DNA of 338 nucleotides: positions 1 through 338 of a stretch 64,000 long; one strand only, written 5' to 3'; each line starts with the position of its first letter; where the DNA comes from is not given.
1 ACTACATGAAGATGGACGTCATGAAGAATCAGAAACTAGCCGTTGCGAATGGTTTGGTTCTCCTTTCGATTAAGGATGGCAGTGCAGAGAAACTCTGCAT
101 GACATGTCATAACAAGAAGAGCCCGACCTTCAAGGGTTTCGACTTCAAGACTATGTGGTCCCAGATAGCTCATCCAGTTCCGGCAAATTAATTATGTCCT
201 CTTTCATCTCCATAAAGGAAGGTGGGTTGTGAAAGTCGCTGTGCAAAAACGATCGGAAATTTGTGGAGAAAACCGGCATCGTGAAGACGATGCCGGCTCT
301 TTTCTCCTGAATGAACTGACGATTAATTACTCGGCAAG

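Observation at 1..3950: Porin-cytochrome-like module: barrel candidate + 14-haem secreted cytochrome + multihaem lipoprotein cytochrome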

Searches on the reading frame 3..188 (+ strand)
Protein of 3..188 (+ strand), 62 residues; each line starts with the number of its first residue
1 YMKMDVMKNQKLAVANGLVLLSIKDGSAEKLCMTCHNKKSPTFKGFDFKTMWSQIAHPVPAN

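Call 5: search_protein_families(library=pfam, max_evalue=0.1, proteins=[window:3-188:+])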
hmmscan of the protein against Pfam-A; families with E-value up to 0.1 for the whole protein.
seq(62 aa): 3 families
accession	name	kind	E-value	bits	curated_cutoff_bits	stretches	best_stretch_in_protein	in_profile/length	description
PF24734.1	DUF7685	-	0.0069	16.7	27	1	19-38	15-34/43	Domain of unknown function (DUF7685)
PF09699.15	Paired_CXXCH_1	-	0.038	14.1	20.6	1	27-39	27-39/41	Doubled CXXCH motif (Paired_CXXCH_1)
PF14522.11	Cytochrome_C7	-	0.044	14.1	24.8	1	24-41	36-53/67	Cytochrome c7 and related cytochrome c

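Call 6: search_protein_families(library=ncbifam, max_evalue=0.1, proteins=[window:3-188:+])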
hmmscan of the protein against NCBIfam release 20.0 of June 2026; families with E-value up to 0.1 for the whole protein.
seq(62 aa): 0 families
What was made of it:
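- On Geobacter Pcc (OmbB-OmaB-OmcB) in the strict sense: Pfam and NCBIfam give no hit for the barrel (calls 5, 6).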
